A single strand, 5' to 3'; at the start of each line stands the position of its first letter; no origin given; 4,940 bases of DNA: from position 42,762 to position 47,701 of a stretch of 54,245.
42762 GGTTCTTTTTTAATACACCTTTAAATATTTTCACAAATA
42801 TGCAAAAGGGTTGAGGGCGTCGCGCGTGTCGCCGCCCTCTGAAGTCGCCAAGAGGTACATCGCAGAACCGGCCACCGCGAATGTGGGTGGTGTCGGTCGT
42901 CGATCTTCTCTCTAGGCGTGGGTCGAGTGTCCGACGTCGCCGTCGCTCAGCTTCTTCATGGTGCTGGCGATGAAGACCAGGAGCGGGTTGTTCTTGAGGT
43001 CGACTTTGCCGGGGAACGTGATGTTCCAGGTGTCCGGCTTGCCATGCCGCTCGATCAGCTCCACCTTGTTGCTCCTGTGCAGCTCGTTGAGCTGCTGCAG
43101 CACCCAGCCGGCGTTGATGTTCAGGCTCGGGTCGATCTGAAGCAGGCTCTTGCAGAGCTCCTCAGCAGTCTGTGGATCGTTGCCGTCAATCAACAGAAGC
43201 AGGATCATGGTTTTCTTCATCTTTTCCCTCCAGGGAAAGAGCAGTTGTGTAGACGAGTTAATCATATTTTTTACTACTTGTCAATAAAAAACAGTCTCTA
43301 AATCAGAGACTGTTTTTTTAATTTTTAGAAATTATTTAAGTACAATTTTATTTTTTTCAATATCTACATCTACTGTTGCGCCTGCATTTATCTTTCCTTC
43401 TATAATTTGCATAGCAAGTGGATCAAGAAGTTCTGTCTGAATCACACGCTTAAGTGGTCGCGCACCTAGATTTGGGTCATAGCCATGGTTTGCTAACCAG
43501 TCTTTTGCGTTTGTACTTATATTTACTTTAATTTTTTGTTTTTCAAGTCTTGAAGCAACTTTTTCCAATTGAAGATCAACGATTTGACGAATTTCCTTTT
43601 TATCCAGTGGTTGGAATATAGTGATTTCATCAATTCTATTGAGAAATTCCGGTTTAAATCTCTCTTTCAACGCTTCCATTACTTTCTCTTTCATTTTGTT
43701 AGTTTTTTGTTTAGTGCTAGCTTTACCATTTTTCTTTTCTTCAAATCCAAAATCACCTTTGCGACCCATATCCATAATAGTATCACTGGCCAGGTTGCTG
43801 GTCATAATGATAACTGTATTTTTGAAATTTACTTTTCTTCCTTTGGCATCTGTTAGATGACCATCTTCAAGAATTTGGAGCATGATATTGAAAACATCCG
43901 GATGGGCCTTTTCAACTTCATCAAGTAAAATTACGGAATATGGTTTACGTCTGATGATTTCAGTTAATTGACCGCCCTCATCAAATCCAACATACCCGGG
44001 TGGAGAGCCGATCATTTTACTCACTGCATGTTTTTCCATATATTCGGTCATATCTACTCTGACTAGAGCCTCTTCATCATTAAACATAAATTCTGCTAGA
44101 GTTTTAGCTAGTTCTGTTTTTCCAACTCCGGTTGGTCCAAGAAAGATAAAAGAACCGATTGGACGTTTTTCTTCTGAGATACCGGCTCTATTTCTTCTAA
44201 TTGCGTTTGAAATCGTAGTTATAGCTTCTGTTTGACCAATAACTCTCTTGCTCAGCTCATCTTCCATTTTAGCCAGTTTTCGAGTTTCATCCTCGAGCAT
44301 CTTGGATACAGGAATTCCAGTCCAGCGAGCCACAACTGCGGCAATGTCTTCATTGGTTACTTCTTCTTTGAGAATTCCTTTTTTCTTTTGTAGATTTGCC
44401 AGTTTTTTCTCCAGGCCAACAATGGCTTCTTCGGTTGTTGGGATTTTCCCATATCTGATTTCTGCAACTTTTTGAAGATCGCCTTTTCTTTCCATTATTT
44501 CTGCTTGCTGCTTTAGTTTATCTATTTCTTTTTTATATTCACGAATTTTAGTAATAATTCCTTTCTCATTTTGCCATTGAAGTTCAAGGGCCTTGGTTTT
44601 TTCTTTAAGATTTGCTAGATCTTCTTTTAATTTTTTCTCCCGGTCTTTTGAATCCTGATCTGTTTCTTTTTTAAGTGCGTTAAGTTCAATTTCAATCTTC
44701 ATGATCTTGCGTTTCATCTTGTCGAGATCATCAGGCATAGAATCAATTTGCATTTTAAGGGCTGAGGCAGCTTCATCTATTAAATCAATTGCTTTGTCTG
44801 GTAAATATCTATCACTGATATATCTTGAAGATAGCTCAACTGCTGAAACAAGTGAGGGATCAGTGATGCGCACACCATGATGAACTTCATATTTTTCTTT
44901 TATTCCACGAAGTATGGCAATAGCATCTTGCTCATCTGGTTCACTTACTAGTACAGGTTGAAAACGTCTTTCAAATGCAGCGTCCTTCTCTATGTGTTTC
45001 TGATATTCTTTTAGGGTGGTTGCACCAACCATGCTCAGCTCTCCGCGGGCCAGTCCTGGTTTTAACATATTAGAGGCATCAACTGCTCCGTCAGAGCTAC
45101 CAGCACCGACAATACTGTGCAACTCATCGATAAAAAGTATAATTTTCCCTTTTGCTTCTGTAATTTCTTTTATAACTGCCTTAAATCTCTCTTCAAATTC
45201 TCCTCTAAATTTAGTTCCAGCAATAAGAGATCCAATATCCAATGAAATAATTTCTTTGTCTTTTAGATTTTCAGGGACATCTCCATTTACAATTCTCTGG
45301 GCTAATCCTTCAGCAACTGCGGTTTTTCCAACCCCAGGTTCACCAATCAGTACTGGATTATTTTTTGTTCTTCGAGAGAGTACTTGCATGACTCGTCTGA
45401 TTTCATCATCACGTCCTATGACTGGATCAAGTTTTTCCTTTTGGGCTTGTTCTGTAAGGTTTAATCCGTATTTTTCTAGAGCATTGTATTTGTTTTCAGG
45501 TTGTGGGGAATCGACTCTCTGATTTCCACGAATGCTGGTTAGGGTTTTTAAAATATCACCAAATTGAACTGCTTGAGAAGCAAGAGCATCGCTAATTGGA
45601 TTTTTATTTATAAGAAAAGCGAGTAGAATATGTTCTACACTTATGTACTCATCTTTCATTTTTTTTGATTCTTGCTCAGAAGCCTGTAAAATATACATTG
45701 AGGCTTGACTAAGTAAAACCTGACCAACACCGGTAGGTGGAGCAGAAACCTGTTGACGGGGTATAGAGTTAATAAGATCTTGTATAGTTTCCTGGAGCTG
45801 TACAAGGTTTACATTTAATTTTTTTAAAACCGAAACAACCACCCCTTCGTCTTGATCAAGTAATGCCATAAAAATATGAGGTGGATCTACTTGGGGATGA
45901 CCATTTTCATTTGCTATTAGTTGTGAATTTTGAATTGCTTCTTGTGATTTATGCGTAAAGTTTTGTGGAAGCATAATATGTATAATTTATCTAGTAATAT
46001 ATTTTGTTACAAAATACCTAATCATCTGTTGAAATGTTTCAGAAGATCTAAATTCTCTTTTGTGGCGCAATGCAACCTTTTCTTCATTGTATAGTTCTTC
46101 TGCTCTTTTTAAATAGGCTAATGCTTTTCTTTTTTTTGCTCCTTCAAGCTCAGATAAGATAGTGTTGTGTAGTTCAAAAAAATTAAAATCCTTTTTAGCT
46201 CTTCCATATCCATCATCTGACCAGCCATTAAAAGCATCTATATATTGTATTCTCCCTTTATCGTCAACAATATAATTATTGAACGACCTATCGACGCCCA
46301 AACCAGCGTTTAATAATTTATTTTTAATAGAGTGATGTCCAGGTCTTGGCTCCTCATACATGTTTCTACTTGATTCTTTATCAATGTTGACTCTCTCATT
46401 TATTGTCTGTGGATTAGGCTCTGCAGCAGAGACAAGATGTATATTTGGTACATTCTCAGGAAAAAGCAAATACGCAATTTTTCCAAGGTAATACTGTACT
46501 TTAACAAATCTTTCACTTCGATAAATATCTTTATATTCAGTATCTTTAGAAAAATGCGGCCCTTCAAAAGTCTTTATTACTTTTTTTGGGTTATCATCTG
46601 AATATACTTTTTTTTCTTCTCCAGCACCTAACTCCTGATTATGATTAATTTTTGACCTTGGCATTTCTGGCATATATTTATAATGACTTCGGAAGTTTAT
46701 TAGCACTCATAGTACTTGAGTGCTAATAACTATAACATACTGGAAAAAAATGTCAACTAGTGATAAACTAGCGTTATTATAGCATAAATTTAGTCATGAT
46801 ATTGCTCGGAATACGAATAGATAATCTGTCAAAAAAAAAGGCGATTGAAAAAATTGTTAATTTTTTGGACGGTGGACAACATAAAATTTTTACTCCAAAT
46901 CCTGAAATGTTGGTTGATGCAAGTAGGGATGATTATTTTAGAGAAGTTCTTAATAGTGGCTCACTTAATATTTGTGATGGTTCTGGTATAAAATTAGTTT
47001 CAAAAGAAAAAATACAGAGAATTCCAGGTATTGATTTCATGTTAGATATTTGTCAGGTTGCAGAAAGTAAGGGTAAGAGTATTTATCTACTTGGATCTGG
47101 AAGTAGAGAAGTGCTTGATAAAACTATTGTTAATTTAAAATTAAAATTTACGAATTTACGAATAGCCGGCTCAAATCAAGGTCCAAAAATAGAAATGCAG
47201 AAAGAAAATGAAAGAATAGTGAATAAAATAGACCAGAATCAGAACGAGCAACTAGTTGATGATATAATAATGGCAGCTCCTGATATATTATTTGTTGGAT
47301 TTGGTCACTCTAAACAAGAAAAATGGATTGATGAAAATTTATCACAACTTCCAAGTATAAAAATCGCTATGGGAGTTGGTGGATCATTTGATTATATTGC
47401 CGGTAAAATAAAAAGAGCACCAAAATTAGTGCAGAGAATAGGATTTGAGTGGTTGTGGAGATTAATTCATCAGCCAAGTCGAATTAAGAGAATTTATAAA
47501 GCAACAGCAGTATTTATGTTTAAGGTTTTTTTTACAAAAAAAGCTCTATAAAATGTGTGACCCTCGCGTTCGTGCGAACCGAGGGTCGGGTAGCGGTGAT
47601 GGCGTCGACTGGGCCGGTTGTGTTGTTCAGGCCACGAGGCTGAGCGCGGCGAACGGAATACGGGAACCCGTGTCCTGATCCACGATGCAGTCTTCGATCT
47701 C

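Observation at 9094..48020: Six high-GC single-gene islets embedded in intergenic spacers of an AT-rich chromosome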

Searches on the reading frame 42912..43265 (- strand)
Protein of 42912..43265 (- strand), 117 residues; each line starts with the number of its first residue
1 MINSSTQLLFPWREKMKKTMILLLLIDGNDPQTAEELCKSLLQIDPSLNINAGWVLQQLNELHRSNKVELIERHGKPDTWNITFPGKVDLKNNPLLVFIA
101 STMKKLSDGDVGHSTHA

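Call 16: search_protein_families(library=pfam, proteins=[window:42912-43265:-], max_evalue=1)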
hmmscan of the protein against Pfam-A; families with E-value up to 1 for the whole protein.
window:42912-43265:- (117 aa): 1 family
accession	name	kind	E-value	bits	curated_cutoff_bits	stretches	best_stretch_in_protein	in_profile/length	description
PF25716.1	BPP1_LPA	-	0.19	12.5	35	1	14-81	2-70/131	Late promoter-activating protein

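Call 42: search_protein_families(library=phrogs, proteins=[window:42912-43220:-], max_evalue=0.1)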
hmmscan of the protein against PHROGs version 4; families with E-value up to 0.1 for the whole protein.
window:42912-43220:- (102 aa): 1 family
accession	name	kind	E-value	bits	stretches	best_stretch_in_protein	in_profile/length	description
phrog_30049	-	unknown function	0.086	13.8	0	51-84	3-36/89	-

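Call 43: search_protein_families(library=ncbifam, proteins=[window:42912-43220:-], max_evalue=0.1)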
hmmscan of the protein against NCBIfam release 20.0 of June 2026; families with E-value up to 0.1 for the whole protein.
window:42912-43220:- (102 aa): 0 families

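Call 44: search_protein_families(library=padloc, proteins=[window:42912-43220:-], max_evalue=0.1)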
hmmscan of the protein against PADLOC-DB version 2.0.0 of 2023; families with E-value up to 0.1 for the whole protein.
window:42912-43220:- (102 aa): 0 families

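Call 92: predict_structure(protein=window:42912-43220:-)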
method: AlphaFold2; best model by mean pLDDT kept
length: 102 residues; sequences in the alignment: 1
mean_pLDDT: 57.0   pTM: 0.47
mean pLDDT of the five models: 57.0, 52.7, 47.9, 44.3, 42.7
residues with pLDDT >= 90: 0; 70-90: 25; 50-70: 43; < 50: 34
segments of 3 or more residues with pLDDT < 50: 1-12, 57-64, 89-102
pLDDT, mean of each block of 10 residues (from residue 1): 33 61 72 76 72 53 50 63 60 37 30
secondary structure, 60 per line:
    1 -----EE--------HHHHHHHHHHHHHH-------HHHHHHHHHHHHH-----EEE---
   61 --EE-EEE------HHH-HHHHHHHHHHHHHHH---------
elements in order: H16-29 H37-49 E55-57 E66-68 H79-93

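Call 96: fold_search(model_id=the predicted structure, library=pdb)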
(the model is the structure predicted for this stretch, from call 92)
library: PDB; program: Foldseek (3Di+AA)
matches with E <= 10: 149; with E <= 0.001: 0
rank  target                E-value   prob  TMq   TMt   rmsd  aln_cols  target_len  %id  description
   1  2r1i_A                3.4e-01  0.25  0.38  0.27  12.6       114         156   13  Crystal structure of putative acetyltransferase (YP_831484.1) from Arthrobacter sp. FB24 at 1.65 A resolution (released 2007-09-11)
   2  4ets_A                3.8e-01  0.23  0.35  0.26  14.8        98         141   19  Crystal structure of Campylobacter jejuni ferric uptake regulator (released 2012-06-20)
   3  1y0n                  5.3e-01  0.18  0.29  0.37   6.6        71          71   11  Structure of Protein of Unknown Function PA3463 from Pseudomonas aeruginosa PAO1 (released 2004-12-21)
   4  6abq_B                6.1e-01  0.16  0.33  0.32  10.8        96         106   19  Crystal structure of transcription factor from Listeria monocytogenes (released 2019-06-05)
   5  8a22_Bd               1.0e+00  0.04  0.18  0.10  14.1       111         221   11  Structure of the mitochondrial ribosome from Polytomella magna (released 2022-11-16)
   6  7qsm_W                1.2e+00  0.06  0.23  0.21  12.9       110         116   12  Bovine complex I in lipid nanodisc, Deactive-ligand (composite) (released 2022-05-25)
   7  3m8f_A                1.3e+00  0.06  0.23  0.24  10.2        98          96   11  Protein structure of type III plasmid segregation TubR mutant (released 2010-07-07)
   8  7qsk_W                1.3e+00  0.06  0.24  0.21  12.7       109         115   13  Bovine complex I in lipid nanodisc, Active-Q10 (released 2022-05-25)
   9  2w57_A                1.4e+00  0.09  0.33  0.26  16.1        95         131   20  Crystal structure of the Vibrio cholerae ferric uptake regulator (Fur) reveals structural rearrangement of the DNA-bin (released 2009-01-20)
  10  9i4i_F                1.5e+00  0.06  0.25  0.22  12.8       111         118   14  High resolution Cryo-EM structure of human complex I in mitochondria (released 2025-11-12)
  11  5yi0_A                1.6e+00  0.06  0.27  0.21  13.6       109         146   17  Structure of Lactococcus lactis ZitR, C30AH42A mutant (released 2017-12-06)
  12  7krh                  1.7e+00  0.04  0.23  0.18  12.2       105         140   16  Crystal structure of the MarR family transcriptional regulator from Variovorax paradoxus with S28A and R46A mutations (released 2021-12-01)
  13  7v2c_E                1.9e+00  0.05  0.23  0.21  11.8       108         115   12  Active state complex I from Q10 dataset (released 2022-03-02)
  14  6uvu_B                2.0e+00  0.06  0.25  0.23   9.8        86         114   15  Crystal structure of the AntR antimony-specific transcriptional repressor (released 2020-11-04)
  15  3m8f_B                2.0e+00  0.05  0.24  0.25  10.5       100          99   11  Protein structure of type III plasmid segregation TubR mutant (released 2010-07-07)
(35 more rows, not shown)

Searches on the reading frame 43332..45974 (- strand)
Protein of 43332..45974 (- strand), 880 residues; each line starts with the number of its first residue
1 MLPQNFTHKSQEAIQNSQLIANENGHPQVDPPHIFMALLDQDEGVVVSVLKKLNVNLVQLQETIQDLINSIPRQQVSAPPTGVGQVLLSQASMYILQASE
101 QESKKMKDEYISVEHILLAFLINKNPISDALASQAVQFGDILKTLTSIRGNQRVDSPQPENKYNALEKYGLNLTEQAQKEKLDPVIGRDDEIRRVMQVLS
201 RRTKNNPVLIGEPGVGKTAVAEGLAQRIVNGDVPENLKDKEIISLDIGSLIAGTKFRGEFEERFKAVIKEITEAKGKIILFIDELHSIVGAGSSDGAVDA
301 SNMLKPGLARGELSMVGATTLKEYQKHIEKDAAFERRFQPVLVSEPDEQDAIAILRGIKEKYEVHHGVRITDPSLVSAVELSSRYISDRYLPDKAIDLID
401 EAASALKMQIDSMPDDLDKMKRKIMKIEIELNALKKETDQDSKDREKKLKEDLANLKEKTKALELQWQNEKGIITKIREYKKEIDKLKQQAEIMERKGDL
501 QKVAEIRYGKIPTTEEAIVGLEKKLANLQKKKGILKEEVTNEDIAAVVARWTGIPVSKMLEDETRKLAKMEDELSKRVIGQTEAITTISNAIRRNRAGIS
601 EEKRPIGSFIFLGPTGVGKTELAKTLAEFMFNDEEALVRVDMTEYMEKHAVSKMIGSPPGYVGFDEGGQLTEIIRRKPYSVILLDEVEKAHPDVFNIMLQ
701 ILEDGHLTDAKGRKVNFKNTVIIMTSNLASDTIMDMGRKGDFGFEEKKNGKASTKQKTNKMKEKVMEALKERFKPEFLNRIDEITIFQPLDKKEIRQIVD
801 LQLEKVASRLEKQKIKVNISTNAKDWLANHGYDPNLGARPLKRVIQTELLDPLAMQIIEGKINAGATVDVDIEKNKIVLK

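Call 17: search_protein_families(library=pfam, proteins=[window:43332-45974:-])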
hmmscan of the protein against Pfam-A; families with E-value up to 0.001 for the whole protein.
window:43332-45974:- (880 aa): 25 families
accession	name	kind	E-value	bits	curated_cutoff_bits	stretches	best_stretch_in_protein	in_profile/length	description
PF07724.20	AAA_2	-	4.2e-72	242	27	1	604-784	1-166/166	AAA domain (Cdc48 subfamily)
PF17871.7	AAA_lid_9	-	1.2e-33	115.6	22.8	1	348-449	2-103/104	AAA lid domain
PF10431.15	ClpB_D2-small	-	3.6e-29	101.1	21.9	1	790-870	1-81/81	C-terminal, D2-small domain, of ClpB protein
PF02861.25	Clp_N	-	6.8e-24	84.2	20.7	2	18-68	2-52/53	Clp amino terminal domain, pathogenicity island component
PF00004.35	AAA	-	2e-21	77.3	21.2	2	208-319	2-108/131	ATPase family associated with various cellular activities (AAA)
PF07728.20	AAA_5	-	2.8e-19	70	22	1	609-730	2-125/139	AAA domain (dynein-related subfamily)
PF13191.12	AAA_16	-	2.8e-11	44.6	32.6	1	185-230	2-50/167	AAA ATPase domain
PF13401.12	AAA_22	-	2.1e-10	41.4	27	0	608-704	7-110/130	AAA domain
PF00158.32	Sigma54_activat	-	5.8e-10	39.5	20.2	1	608-727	24-142/168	Sigma-54 interaction domain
PF20720.3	nSTAND3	-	3.3e-07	30.6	27.2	0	193-230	8-43/155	Novel STAND NTPase 3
PF01078.27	Mg_chelatase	-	4.9e-07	29.8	20.3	0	609-773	25-193/207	Magnesium chelatase, subunit ChlI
PF05621.17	TniB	-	3.7e-06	27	22.4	1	217-343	48-184/189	Bacterial TniB protein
PF01695.23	IstB_IS21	-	4.2e-06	26.9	24.1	0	201-228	89-116/238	IstB-like ATP binding protein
PF13173.12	AAA_14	-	6.6e-06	26.6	27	0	610-703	6-86/129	AAA domain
PF05496.18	RuvB_N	-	1.5e-05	25.3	27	0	579-630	10-57/159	Holliday junction DNA helicase RuvB P-loop domain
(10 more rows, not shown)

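Call 23: find_encoding_contigs(protein=window:43332-45974:-, flank=10000, max_places=8)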
Protein window:43332-45974:- (880 aa): 1 contig read that carries it; 1 place shown.
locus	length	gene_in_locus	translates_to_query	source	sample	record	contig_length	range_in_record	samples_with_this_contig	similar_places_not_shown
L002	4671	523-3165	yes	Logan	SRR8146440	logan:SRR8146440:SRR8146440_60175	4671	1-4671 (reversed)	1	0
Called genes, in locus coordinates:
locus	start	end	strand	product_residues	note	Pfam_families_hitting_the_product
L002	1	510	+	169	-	?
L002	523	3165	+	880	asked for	PF02861:Clp_N, PF13191:AAA_16 (weak), PF23569:NBD_SMAX1, PF00004:AAA, PF17871:AAA_lid_9, PF07724:AAA_2, PF07728:AAA_5, PF10431:ClpB_D2-small, +8 more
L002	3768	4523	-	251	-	PF18400:Thioredoxin_12 (faint), PF13462:Thioredoxin_4, PF01323:DSBA (weak)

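Call 33: find_related_loci(query=window:43332-45974:-, collection=genome_contigs, flank=10000)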
Query window:43332-45974:- (880 aa) in genome_contigs; peptide patterns used: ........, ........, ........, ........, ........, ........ (x = any residue, [..] = any of these).
120 stretches matched a pattern; 84 encode a relative of the query (tblastn E <= 1e-3); the best 80 are kept; 80 distinct loci.
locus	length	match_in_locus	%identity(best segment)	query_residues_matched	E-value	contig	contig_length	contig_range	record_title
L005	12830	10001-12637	76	1-880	0e+0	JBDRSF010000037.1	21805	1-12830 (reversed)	MAG: Candidatus Magasanikbacteria bacterium isolate MEGAHIT-group-3.130 k141_43743, whole genome shotgun sequence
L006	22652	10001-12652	75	1-877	0e+0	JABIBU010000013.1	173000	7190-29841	MAG: Candidatus Magasanikbacteria bacterium isolate SI048_bin34 k141_719798, whole genome shotgun sequence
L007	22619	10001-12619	75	1-875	0e+0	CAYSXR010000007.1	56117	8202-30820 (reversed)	MAG TPA_asm: uncultured Gammaproteobacteria bacterium isolate SRP286056_co2_340 genome assembly, contig: NODE_596_length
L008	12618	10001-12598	76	1-871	0e+0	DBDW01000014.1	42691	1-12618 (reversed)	MAG TPA_asm: Candidatus Magasanikbacteria bacterium UBA922 UBA922_contig_13, whole genome shotgun sequence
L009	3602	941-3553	76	5-877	0e+0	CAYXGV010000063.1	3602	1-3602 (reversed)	MAG TPA_asm: uncultured Gammaproteobacteria bacterium isolate SRP178699_co1_205 genome assembly, contig: NODE_40542_leng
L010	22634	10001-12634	73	1-880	0e+0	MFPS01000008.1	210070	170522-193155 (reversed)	MAG: Candidatus Magasanikbacteria bacterium RIFCSPHIGHO2_01_FULL_33_34 rifcsphigho2_01_scaffold_52, whole genome shotgun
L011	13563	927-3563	71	1-879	0e+0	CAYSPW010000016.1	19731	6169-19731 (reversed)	MAG TPA_asm: uncultured Gammaproteobacteria bacterium isolate SRP141376_co4_298 genome assembly, contig: NODE_4788_lengt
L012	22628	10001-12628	70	3-879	0e+0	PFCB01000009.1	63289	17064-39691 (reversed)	MAG: Candidatus Magasanikbacteria bacterium CG10_big_fil_rev_8_21_14_0_10_47_10 CG10_8_21_14_0.10_scaffold_1073_c, whole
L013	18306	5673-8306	72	1-880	0e+0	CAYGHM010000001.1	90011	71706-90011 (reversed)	MAG TPA_asm: uncultured Gammaproteobacteria bacterium isolate ERP113451_co1_442 genome assembly, contig: NODE_146_length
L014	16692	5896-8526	71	1-879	0e+0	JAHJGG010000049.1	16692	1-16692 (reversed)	MAG: Patescibacteria group bacterium isolate Modern_marine_glass_biofilm.mb.63 Modern_marine_glas.mb.63_k141_432743, who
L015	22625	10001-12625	70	1-879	0e+0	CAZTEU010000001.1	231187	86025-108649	MAG TPA_asm: uncultured Gammaproteobacteria bacterium isolate SRP200020_co5_16 genome assembly, contig: NODE_43_length_2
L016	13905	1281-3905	68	3-879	0e+0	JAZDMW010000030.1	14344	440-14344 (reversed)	MAG: Candidatus Magasanikbacteria bacterium isolate MEGAHIT-group-0.681 k141_3651986, whole genome shotgun sequence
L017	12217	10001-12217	79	1-741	0e+0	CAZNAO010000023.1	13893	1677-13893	MAG TPA_asm: uncultured Gammaproteobacteria bacterium isolate SRP329715_co1_182 genome assembly, contig: NODE_6681_lengt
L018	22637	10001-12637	69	1-879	0e+0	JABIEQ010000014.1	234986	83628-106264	MAG: Candidatus Magasanikbacteria bacterium isolate SI053_bin100 k141_800828, whole genome shotgun sequence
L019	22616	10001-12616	75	1-874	0e+0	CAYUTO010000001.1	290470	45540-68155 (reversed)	MAG TPA_asm: uncultured Gammaproteobacteria bacterium isolate SRP285395_co2_42 genome assembly, contig: NODE_29_length_2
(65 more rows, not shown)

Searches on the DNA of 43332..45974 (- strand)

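Call 36: search_rna_families(sources=[L018, L024, L025, L026, L027, L028, L029, L030], threshold=gathering)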
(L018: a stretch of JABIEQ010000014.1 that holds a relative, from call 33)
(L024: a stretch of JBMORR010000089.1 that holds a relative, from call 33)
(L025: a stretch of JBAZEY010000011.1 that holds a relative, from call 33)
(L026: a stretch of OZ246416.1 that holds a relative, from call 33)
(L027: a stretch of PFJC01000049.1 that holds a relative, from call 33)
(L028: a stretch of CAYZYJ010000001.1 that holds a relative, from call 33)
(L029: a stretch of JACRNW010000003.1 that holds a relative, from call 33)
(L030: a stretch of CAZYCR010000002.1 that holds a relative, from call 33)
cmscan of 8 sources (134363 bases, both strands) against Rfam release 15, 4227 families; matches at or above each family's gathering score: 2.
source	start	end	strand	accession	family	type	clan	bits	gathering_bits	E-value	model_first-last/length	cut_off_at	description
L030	14216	14289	+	RF00005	tRNA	Gene; tRNA;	CL00001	63.7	29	3.6e-11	1-71/71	no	tRNA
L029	21127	21231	-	RF00005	tRNA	Gene; tRNA;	CL00001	54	29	1.7e-08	1-71/71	no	tRNA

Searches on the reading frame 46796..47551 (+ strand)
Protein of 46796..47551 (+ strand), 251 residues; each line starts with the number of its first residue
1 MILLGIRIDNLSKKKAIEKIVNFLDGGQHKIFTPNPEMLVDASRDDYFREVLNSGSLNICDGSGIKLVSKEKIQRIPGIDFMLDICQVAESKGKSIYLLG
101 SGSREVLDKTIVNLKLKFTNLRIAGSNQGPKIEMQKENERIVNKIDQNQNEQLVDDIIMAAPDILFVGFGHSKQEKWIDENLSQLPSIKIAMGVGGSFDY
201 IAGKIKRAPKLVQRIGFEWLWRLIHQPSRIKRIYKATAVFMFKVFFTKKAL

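Call 17: search_protein_families(library=pfam, proteins=[window:46796-47551:+])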
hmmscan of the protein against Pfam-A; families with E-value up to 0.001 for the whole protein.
window:46796-47551:+ (251 aa): 1 family
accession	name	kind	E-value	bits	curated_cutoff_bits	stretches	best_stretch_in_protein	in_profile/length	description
PF03808.19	Glyco_tran_WecG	-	2.9e-50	170.8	27.4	1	57-234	3-168/168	Glycosyl transferase WecG/TagA/CpsF family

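Call 21: find_encoding_contigs(protein=window:46796-47551:+, flank=10000, max_places=8)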
Protein window:46796-47551:+ (251 aa): 1 contig read that carries it; 1 place shown.
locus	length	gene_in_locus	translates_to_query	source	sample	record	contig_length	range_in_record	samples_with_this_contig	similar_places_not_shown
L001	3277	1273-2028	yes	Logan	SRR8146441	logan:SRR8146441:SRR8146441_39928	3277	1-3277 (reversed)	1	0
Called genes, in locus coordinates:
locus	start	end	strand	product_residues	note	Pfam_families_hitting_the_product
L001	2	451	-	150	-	?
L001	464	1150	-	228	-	-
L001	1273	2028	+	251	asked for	PF03808:Glyco_tran_WecG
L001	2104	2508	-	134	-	-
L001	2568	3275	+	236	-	?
